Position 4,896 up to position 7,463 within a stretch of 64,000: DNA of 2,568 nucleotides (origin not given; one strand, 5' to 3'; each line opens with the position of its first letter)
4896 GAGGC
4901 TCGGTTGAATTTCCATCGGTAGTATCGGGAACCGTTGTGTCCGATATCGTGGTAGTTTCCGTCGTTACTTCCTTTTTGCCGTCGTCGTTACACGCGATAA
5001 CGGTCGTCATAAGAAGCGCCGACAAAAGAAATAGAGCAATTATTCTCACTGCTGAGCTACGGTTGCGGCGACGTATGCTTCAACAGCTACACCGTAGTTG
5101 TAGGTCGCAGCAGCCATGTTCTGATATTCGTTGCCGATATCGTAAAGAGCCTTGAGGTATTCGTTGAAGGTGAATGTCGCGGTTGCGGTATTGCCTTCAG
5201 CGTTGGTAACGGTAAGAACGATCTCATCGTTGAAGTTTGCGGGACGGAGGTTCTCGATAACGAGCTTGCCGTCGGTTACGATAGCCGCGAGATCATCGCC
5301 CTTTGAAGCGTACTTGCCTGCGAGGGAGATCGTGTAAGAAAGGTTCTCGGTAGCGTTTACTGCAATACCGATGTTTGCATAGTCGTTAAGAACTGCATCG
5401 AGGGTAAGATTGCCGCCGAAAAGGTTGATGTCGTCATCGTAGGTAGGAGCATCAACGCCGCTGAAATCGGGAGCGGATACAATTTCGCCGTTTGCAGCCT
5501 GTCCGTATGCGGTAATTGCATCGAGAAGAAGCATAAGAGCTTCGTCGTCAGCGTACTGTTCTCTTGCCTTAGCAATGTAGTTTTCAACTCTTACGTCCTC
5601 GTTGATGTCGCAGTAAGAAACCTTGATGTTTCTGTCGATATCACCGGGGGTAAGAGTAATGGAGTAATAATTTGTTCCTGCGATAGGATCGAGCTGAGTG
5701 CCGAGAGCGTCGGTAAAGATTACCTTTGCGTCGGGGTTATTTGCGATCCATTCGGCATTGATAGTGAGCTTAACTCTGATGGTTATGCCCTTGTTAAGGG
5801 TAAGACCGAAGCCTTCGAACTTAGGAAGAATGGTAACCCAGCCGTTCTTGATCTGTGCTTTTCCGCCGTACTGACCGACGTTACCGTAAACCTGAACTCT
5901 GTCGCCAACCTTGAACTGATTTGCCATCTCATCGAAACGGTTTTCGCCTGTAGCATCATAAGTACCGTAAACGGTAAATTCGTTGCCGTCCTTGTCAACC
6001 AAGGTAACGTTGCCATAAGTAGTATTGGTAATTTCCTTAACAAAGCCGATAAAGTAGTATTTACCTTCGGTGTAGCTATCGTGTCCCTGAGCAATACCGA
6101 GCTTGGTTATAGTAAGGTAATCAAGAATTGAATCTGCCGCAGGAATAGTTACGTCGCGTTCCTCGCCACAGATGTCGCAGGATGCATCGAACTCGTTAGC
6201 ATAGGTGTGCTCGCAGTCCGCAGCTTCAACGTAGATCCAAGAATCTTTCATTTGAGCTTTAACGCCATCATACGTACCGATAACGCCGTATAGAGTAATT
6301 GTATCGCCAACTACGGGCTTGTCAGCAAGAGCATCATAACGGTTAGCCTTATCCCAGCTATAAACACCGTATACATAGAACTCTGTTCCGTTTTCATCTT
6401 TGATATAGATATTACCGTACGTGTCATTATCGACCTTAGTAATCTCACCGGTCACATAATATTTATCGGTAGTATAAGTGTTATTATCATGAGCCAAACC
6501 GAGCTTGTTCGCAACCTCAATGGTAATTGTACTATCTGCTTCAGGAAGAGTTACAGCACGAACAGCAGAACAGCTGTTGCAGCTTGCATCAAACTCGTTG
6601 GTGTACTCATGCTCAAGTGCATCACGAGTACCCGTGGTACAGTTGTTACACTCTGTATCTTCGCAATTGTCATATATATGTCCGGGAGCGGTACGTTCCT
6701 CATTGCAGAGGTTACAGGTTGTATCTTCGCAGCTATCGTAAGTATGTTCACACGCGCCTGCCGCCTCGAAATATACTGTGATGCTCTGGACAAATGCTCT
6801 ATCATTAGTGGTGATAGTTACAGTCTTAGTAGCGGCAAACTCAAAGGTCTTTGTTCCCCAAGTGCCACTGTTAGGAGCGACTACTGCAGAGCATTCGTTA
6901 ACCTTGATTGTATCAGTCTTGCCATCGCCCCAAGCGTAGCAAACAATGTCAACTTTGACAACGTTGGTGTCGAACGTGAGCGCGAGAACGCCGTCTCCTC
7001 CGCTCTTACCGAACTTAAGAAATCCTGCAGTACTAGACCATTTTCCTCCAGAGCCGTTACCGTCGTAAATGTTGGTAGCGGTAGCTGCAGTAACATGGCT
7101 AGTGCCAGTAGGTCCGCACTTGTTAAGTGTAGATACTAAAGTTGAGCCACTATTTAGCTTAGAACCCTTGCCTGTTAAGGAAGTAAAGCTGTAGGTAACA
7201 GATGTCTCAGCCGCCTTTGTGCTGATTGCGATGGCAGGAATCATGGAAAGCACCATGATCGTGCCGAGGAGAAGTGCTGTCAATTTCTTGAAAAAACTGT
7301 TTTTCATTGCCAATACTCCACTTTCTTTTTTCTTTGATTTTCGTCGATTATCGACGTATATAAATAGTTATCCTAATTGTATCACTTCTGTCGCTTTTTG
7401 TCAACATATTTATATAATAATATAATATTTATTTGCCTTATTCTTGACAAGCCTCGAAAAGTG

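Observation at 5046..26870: Shared Cys/His-rich repeat module in three secreted proteins, two of them nuclease-like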

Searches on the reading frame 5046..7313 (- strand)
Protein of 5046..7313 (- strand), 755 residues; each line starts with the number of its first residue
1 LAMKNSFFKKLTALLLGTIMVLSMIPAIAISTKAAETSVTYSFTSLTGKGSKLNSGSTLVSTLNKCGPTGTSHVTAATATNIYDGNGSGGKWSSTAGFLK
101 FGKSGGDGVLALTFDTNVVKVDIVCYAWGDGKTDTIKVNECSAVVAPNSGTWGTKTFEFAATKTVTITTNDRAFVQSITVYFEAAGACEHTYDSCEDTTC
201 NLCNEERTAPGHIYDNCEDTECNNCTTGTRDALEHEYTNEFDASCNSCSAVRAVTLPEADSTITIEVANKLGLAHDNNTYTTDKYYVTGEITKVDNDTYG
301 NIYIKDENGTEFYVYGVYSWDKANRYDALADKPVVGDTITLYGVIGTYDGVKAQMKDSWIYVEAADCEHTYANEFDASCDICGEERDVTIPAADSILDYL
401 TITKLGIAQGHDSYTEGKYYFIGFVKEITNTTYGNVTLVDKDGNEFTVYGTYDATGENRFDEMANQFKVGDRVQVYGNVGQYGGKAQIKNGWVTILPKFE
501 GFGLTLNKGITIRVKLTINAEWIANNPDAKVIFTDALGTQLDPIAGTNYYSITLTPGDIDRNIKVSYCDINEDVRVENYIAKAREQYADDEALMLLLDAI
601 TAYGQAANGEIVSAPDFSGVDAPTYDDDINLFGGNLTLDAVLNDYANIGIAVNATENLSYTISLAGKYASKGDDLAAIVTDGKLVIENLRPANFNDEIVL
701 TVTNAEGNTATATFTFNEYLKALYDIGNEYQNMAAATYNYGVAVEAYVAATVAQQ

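Call 3: search_protein_families(library=pfam, proteins=[window:5046-7313:-], max_evalue=1)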
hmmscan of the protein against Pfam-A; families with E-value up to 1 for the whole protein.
window:5046-7313:- (755 aa): 4 families
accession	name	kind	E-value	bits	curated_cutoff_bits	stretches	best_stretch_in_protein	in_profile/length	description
PF01336.31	tRNA_anti-codon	-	6.4e-06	26.4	27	1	458-489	36-68/75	OB-fold nucleic acid binding domain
PF00534.26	Glycos_transf_1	-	0.017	15.1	26.4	1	443-506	47-109/172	Glycosyl transferases group 1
PF13742.12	tRNA_anti_2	-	0.018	15.7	27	0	281-349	18-82/95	OB-fold nucleic acid binding domain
PF03272.18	Mucin_bdg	-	0.34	11.2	27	0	429-476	36-82/116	Putative mucin or carbohydrate-binding module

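Call 4: search_protein_families(library=ncbifam, proteins=[window:5046-7313:-], max_evalue=1)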
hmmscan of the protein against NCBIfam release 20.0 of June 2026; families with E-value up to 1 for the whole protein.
window:5046-7313:- (755 aa): 1 family
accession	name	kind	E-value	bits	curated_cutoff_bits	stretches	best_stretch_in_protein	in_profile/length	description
TIGR04207.1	halo_sig_pep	domain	0.012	15.3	24.6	1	10-28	1-20/30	surface glycoprotein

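Call 73: search_solved_structures(query=window:5046-7313:-, max_evalue=1)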
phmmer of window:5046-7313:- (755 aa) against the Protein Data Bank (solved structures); distinct sequences matched with E-value up to 1: 1.
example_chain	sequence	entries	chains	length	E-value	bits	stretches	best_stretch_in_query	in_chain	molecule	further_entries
6i52_B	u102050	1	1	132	0.025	16.1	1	420-496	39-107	Replication factor A protein 2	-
